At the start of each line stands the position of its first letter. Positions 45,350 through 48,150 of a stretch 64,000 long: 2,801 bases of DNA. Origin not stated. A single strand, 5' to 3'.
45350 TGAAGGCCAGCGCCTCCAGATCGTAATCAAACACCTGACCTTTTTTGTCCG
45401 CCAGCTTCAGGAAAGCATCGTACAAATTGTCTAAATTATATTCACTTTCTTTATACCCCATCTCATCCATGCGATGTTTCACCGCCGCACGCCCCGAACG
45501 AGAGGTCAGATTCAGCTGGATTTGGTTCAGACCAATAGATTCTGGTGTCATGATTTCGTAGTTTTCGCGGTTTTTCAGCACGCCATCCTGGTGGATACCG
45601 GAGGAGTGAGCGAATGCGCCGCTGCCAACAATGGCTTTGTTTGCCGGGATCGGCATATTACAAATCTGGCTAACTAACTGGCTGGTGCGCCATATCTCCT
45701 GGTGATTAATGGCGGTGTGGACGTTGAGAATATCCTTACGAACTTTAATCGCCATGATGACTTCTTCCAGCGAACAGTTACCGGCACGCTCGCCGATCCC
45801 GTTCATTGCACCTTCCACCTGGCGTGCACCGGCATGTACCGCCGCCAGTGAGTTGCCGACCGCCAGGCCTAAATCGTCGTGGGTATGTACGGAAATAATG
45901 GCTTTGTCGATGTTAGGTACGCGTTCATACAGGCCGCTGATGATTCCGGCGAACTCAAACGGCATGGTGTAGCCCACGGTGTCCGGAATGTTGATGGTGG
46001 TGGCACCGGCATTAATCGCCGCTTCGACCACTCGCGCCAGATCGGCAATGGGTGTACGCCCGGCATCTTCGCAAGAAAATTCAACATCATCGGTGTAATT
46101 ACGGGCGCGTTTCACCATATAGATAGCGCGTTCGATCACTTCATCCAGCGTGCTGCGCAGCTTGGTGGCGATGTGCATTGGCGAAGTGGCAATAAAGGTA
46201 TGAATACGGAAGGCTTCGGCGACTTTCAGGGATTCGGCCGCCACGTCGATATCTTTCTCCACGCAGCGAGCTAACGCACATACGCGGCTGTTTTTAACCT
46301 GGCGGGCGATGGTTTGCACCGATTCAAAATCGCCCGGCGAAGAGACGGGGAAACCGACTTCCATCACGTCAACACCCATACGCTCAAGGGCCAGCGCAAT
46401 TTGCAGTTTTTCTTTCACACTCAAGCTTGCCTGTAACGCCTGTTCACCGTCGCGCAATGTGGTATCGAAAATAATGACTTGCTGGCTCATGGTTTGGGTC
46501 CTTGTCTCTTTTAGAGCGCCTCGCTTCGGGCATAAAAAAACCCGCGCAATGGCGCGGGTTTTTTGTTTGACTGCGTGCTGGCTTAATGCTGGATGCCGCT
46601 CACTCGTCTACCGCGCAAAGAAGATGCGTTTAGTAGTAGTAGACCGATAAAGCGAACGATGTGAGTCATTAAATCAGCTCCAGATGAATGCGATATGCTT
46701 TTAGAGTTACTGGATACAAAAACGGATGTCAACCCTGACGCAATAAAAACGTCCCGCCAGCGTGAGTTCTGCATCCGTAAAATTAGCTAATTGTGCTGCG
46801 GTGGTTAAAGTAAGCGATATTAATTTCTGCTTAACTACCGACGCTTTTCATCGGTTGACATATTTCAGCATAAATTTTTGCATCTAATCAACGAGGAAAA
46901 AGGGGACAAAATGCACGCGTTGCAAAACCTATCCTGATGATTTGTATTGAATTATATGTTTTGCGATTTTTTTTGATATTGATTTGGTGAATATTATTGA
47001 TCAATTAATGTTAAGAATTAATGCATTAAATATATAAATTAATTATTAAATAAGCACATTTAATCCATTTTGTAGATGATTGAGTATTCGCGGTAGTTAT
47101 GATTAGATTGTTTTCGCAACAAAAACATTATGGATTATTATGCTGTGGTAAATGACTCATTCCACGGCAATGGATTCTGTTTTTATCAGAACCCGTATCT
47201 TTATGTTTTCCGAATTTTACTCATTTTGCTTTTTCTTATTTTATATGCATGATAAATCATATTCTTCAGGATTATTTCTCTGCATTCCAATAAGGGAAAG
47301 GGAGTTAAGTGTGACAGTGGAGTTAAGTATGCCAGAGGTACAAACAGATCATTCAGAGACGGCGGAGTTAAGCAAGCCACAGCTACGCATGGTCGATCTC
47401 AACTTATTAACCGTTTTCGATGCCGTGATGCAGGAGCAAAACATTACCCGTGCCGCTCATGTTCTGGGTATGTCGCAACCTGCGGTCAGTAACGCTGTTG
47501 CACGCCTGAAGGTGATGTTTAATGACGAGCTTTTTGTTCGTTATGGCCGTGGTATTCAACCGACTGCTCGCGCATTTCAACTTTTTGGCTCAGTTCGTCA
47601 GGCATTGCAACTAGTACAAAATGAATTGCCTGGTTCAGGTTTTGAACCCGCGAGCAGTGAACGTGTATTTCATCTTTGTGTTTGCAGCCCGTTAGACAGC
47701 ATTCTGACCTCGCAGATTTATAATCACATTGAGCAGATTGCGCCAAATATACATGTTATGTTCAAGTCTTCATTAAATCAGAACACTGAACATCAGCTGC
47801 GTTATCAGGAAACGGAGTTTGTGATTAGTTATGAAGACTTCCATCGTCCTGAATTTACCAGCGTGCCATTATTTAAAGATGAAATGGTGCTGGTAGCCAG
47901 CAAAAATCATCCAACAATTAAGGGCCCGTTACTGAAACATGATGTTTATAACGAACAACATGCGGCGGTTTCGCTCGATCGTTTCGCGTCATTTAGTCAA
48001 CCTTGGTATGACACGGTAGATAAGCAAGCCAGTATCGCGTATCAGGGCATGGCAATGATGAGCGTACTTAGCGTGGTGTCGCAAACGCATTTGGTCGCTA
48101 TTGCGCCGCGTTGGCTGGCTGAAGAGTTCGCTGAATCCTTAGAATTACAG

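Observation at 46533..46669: leu attenuator with four tandem CUA leucine codons; leader peptide differs from my recollection of K-12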

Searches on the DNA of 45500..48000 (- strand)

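Call 4: search_rna_families(source=window, start=45500, end=48000, threshold=evalue, max_evalue=1, show_alignments=3)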
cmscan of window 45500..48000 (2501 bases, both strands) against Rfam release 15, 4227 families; matches with E-value up to 1: 12.
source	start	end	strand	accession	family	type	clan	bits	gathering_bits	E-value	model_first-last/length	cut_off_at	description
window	46534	46683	-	RF00512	Leu_leader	Cis-reg; leader;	-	145.8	50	1.7e-33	1-148/148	no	Leucine operon leader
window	46511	46565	+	RF00512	Leu_leader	Cis-reg; leader;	-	33.9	50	0.00014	1-148/148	no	Leucine operon leader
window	46531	46602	-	RF00506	Thr_leader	Cis-reg; leader;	-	27.6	55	0.019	1-118/118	no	Threonine operon leader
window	46532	46635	-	RF01859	Phe_leader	Cis-reg; leader;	-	25.7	55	0.21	1-125/125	no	Phenylalanine leader peptide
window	46503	46567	+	RF02278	Betaproteobacteria_toxic_sRNA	Gene; sRNA;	-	23.5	50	0.084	1-64/64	no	Betaproteobacteria toxic small RNA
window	46484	46567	+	RF01772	rnk_pseudo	Cis-reg; leader;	-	22.9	55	0.65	1-108/108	no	Pseudomonas rnk leader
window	46535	46564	+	RF00506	Thr_leader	Cis-reg; leader;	-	20.9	55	0.75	82-114/118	no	Threonine operon leader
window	46532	46623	-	RF00513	Trp_leader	Cis-reg; leader;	-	19.8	41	0.88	1-100/100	no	Tryptophan operon leader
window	45990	46028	+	RF01684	mascRNA-menRNA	Gene;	-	19.8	42.5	0.9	1-56/56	no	MALAT1-associated small cytoplasmic RNA/MEN beta RNA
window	46784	46848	+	RF04063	MIR2629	Gene; miRNA;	-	19.4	60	0.19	1-66/66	no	MIR2629 microRNA precursor family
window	46791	46855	-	RF04063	MIR2629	Gene; miRNA;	-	18.2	60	0.45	1-66/66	no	MIR2629 microRNA precursor family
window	46532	46570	-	RF02837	anti-hemB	Gene; sRNA;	-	17.3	49.5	0.77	1-81/81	no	Burkholderia RNA 7 (anti-hemB)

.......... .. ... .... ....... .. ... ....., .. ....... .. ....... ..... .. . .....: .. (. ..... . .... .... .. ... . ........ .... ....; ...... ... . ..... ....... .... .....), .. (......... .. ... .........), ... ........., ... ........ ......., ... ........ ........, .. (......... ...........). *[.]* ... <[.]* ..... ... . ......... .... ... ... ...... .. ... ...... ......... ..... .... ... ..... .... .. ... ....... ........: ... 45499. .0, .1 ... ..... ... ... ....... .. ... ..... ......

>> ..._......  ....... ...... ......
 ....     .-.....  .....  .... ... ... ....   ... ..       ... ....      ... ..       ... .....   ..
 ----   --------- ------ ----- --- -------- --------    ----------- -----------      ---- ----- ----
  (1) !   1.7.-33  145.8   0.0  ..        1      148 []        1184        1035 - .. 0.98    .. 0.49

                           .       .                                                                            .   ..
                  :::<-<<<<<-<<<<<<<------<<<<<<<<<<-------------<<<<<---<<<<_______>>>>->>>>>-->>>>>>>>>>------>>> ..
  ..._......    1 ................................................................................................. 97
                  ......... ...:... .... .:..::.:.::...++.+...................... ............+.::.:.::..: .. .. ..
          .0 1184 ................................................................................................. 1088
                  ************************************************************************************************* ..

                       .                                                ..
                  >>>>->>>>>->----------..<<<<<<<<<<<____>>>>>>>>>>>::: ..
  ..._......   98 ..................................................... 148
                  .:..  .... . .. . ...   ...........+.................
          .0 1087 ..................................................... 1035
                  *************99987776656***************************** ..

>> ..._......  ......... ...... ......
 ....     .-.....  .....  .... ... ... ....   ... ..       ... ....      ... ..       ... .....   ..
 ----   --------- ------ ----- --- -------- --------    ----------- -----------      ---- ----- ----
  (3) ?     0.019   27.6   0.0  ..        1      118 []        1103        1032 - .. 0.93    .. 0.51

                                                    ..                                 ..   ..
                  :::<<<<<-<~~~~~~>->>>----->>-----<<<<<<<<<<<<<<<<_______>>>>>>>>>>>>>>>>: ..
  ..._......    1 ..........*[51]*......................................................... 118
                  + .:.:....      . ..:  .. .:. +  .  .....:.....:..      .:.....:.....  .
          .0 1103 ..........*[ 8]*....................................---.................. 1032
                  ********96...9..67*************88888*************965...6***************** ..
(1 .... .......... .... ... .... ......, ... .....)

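Call 5: search_dna_similar(query=window:46440-46900:-, collection=ecoli_genomes, mode=near, max_rows=30, rows=spread)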
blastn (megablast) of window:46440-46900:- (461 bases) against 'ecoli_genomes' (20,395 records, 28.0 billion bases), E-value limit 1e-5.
Records with a match: 5400; places in all: 5401; records where one place covers at least 80% of the query: 5399.
Genomes with a match: 5400 of 5426; with a place that covers at least 80% of the query: 5399. Places per genome that has any: lowest 1, median 1, highest 2. On chromosomes: 5398 places; on plasmids: 3.
Best place of each record, by identity: >=99% 3188; 95-99% 2212.
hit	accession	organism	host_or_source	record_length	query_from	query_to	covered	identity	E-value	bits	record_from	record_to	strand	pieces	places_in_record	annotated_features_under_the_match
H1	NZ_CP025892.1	Escherichia coli strain 503025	Homo sapiens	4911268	1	461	100%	100.0%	0e+0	852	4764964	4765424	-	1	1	leuL: leu operon leader peptide | leuA: 2-isopropylmalate synthase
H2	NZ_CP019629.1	Escherichia coli strain MGY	P1 of YFP-CAM to MG1655 from E. Coli ...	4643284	1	461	100%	100.0%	0e+0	852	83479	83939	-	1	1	leuL: leu operon leader peptide | leuA: 2-isopropylmalate synthase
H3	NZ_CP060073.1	Escherichia coli strain G4/9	Homo sapiens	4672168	1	461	100%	100.0%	0e+0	852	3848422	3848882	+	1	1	leuL: leu operon leader peptide | leuA: 2-isopropylmalate synthase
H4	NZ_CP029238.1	Escherichia coli strain CJ236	Homo sapiens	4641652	1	461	100%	100.0%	0e+0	852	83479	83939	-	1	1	leuL: leu operon leader peptide | leuA: 2-isopropylmalate synthase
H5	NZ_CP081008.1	Escherichia coli strain XL10-gold-ultracompetent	-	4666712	1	461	100%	100.0%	0e+0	852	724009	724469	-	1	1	leuL: leu operon leader peptide | leuA: 2-isopropylmalate synthase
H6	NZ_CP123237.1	Escherichia coli strain 4588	Homo sapiens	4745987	1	461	100%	100.0%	0e+0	852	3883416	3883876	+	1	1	leuL: leu operon leader peptide | leuA: 2-isopropylmalate synthase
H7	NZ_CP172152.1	Escherichia coli strain GF31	chicken meat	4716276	1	461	100%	100.0%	0e+0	852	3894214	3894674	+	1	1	leuL: leu operon leader peptide | leuA: 2-isopropylmalate synthase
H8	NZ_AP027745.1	Escherichia coli strain 2017-01-4CC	Homo sapiens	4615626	1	461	100%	100.0%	0e+0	852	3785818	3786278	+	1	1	leuL: leu operon leader peptide | leuA: 2-isopropylmalate synthase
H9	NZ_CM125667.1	Escherichia coli strain 2020S05-013-5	not applicable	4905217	1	461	100%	100.0%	0e+0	852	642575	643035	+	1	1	leuL: leu operon leader peptide | leuA: 2-isopropylmalate synthase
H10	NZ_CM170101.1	Escherichia coli strain MARGA_3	Homo sapiens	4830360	1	461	100%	100.0%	0e+0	852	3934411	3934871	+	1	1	leuL: leu operon leader peptide | leuA: 2-isopropylmalate synthase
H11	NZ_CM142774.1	Escherichia coli strain GPEC1405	chicken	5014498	1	461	100%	100.0%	0e+0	852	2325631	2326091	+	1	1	leuL: leu operon leader peptide | leuA: 2-isopropylmalate synthase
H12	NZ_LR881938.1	Escherichia coli str. K-12 substr. MG1655 strain K-12 ...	-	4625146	1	461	100%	100.0%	0e+0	852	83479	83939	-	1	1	leuL: leu operon leader peptide | leuA: 2-isopropylmalate synthase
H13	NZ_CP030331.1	Escherichia coli strain AR_452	missing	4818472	1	461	100%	99.8%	0e+0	846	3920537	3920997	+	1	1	leuL: leu operon leader peptide | leuA: 2-isopropylmalate synthase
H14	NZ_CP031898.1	Escherichia coli O113:H21 strain FWSEC0010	Homo sapiens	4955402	1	461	100%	99.8%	0e+0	846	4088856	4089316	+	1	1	leuL: leu operon leader peptide | leuA: 2-isopropylmalate synthase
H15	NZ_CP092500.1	Escherichia coli strain A30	Horse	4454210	1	461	100%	99.8%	0e+0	846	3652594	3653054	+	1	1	leuL: leu operon leader peptide | leuA: 2-isopropylmalate synthase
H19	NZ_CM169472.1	Escherichia coli strain ESDR8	hospital sewage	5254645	1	461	100%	98.7%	0e+0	819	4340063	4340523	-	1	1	leuL: leu operon leader peptide | leuA: 2-isopropylmalate synthase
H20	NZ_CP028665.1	Escherichia coli strain 118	cattle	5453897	1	461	100%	98.3%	0e+0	808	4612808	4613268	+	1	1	leuL: leu operon leader peptide | leuA: 2-isopropylmalate synthase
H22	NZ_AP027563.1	Escherichia coli strain LR-58-2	Homo sapiens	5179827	1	461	100%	97.6%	0e+0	791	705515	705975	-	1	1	leuL: leu operon leader peptide | leuA: 2-isopropylmalate synthase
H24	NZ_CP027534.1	Escherichia coli strain AR_0081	missing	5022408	1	461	100%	96.7%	0e+0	767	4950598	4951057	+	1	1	leuL: leu operon leader peptide | leuA: 2-isopropylmalate synthase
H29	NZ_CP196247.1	Escherichia coli strain AH21G053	Homo sapiens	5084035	1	461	100%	96.5%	0e+0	761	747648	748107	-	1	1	leuL: leu operon leader peptide | leuA: 2-isopropylmalate synthase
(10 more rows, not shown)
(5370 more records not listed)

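Call 6: get_annotated_region(hit=H12, flank=2500)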
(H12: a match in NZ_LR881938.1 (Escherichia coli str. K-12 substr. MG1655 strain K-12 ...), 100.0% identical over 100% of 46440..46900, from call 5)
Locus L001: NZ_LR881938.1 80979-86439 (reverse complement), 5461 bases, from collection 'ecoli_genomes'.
description: Escherichia coli str. K-12 substr. MG1655 strain K-12 chromosome MG1655, complete sequence
organism: Escherichia coli str. K-12 substr. MG1655 strain K-12 substr. MG1655 (NCBI taxid 511145)
replicon: chromosome; assembly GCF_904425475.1
host: -; source: -; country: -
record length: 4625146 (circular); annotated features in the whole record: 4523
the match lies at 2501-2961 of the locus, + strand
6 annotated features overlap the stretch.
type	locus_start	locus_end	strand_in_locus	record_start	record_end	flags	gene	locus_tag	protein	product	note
CDS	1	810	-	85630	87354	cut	ilvI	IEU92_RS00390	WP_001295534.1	acetolactate synthase 3 large subunit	-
CDS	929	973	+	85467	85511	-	-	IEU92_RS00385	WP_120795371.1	protein YabR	-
CDS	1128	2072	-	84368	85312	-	leuO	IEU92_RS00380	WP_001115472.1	transcriptional regulator LeuO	-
CDS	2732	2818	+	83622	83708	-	leuL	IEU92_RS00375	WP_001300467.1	leu operon leader peptide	-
CDS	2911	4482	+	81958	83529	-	leuA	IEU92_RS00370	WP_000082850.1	2-isopropylmalate synthase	-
CDS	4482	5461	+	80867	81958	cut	leuB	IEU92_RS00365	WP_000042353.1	3-isopropylmalate dehydrogenase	-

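Call 18: get_annotated_region(hit=H29, flank=200)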
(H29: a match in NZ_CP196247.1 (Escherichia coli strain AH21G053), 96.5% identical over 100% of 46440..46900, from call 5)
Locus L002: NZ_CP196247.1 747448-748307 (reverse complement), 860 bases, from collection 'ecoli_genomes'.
description: Escherichia coli strain AH21G053 chromosome, complete genome
organism: Escherichia coli strain AH21G053 (NCBI taxid 562)
replicon: chromosome; assembly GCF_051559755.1
host: Homo sapiens; source: blood; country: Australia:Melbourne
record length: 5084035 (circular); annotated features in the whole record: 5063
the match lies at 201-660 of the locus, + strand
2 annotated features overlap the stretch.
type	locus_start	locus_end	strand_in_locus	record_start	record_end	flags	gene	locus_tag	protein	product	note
CDS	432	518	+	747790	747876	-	leuL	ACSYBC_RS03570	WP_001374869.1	leu operon leader peptide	-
CDS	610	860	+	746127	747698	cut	leuA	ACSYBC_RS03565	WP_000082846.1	2-isopropylmalate synthase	-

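Call 19: get_annotated_region(hit=H24, flank=200)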
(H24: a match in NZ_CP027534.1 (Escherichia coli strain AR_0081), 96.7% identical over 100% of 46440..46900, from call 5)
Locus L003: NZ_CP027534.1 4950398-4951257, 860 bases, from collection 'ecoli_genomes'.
description: Escherichia coli strain AR_0081 chromosome, complete genome
organism: Escherichia coli strain AR_0081 (NCBI taxid 562)
replicon: chromosome; assembly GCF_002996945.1
host: missing; source: missing; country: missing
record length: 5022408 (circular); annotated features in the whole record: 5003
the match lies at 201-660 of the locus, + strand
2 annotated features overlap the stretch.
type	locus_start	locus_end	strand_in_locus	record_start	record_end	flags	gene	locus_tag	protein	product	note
CDS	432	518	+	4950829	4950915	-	leuL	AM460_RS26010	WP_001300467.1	leu operon leader peptide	-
CDS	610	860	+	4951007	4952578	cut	leuA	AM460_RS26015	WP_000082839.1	2-isopropylmalate synthase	-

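Call 20: get_annotated_region(hit=H22, flank=200)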
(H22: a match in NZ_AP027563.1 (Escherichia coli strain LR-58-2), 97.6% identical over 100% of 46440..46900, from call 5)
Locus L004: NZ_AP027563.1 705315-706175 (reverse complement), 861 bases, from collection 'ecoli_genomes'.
description: Escherichia coli strain LR-58-2 chromosome, complete genome
organism: Escherichia coli strain LR-58-2 (NCBI taxid 562)
replicon: chromosome; assembly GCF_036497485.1
host: Homo sapiens; source: feces; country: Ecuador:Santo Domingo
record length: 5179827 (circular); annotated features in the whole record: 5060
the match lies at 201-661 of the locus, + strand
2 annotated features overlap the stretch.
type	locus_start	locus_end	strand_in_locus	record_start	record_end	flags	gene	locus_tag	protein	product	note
CDS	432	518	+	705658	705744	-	leuL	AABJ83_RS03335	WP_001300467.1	leu operon leader peptide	-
CDS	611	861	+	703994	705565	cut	leuA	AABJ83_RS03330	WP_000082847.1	2-isopropylmalate synthase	-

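Call 21: get_annotated_region(hit=H20, flank=200)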
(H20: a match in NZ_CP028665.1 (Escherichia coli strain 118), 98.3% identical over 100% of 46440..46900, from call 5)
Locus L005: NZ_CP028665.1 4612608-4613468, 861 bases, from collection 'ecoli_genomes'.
description: Escherichia coli strain 118 chromosome, complete genome
organism: Escherichia coli strain 118 (NCBI taxid 562)
replicon: chromosome; assembly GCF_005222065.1
host: -; source: cattle; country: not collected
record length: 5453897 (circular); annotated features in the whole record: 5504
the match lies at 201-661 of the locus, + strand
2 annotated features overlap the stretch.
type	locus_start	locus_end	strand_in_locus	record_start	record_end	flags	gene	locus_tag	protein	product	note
CDS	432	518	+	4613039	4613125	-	leuL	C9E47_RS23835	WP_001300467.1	leu operon leader peptide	-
CDS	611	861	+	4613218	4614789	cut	leuA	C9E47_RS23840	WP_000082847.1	2-isopropylmalate synthase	-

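Call 22: get_annotated_region(hit=H19, flank=200)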
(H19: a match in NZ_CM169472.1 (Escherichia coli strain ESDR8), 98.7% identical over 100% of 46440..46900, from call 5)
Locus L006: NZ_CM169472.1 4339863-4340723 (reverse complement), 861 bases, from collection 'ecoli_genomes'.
description: Escherichia coli strain ESDR8 chromosome, whole genome shotgun sequence
organism: Escherichia coli strain ESDR8 (NCBI taxid 562)
replicon: chromosome; assembly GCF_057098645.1
host: -; source: hospital sewage; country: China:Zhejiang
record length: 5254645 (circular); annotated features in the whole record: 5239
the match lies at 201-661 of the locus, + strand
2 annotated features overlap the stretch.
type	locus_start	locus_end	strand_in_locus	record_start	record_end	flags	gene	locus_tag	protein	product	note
CDS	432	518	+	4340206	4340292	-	leuL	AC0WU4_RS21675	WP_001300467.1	leu operon leader peptide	-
CDS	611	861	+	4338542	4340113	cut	leuA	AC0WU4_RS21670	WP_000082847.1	2-isopropylmalate synthase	-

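Call 50: search_dna_similar(query=window:46534-46696:-, collection=ecoli_genomes, mode=near, max_rows=12, rows=spread)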
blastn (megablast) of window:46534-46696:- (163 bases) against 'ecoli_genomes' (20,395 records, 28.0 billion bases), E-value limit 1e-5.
Records with a match: 5400; places in all: 5400; records where one place covers at least 80% of the query: 5400.
Genomes with a match: 5400 of 5426; with a place that covers at least 80% of the query: 5400. Places per genome that has any: lowest 1, median 1, highest 1. On chromosomes: 5397 places; on plasmids: 3.
Best place of each record, by identity: >=99% 4876; 95-99% 523; 90-95% 1.
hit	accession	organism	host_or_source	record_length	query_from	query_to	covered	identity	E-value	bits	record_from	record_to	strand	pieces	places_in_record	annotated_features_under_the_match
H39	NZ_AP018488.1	Escherichia coli O157:H7 strain PV15-279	Homo sapiens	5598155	1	163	100%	100.0%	4e-79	302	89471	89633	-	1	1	leuL: leu operon leader peptide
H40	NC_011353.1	Escherichia coli O157:H7 str. EC4115 strain EC4115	-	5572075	1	163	100%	100.0%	4e-79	302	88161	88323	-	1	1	leuL: leu operon leader peptide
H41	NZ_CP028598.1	Escherichia coli strain 148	cattle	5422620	1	163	100%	100.0%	4e-79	302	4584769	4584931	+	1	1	leuL: leu operon leader peptide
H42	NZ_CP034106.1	Escherichia coli strain RCAD0514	duck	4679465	1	163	100%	100.0%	4e-79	302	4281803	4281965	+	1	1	leuL: leu operon leader peptide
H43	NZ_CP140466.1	Escherichia coli strain GZ04-0083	Homo sapiens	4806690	1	163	100%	100.0%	4e-79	302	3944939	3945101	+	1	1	leuL: leu operon leader peptide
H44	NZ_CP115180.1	Escherichia coli strain B-StaR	Stavudine-resistant strain obtained ...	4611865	1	163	100%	100.0%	4e-79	302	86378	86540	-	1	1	leuL: leu operon leader peptide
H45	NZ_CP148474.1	Escherichia coli strain Z1323CEC0005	Chicken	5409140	1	163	100%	100.0%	4e-79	302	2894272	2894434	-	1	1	leuL: leu operon leader peptide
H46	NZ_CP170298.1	Escherichia coli strain BKQWHE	Homo sapiens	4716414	1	163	100%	100.0%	4e-79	302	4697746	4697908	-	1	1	leuL: leu operon leader peptide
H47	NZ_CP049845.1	Escherichia coli strain UPEC-245U/190328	Homo sapiens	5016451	1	163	100%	99.4%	2e-77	296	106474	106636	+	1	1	leuL: leu operon leader peptide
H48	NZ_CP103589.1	Escherichia coli strain 4750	Homo sapiens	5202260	1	163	100%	99.4%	7e-77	294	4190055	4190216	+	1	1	leuL: leu operon leader peptide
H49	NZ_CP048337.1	Escherichia coli strain 142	environment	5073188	1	163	100%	98.8%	9e-76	291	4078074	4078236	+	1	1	leuL: leu operon leader peptide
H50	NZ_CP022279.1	Escherichia coli strain STEC299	Marmota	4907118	1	163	100%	94.6%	1e-64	254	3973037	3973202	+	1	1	leuL: leu operon leader peptide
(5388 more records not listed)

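Call 52: get_annotated_region(hit=H50, flank=60)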
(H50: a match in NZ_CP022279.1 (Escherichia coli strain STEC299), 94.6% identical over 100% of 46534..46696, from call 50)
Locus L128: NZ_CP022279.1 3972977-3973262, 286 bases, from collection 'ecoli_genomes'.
description: Escherichia coli strain STEC299 chromosome, complete genome
organism: Escherichia coli strain STEC299 (NCBI taxid 562)
replicon: chromosome; assembly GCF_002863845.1
host: Marmota; source: -; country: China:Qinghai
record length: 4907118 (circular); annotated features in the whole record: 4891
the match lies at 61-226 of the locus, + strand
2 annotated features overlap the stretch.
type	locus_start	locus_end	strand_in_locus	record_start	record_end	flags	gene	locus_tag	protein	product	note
CDS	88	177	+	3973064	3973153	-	leuL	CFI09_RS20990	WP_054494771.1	leu operon leader peptide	-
CDS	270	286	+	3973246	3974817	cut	leuA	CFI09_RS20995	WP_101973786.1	2-isopropylmalate synthase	-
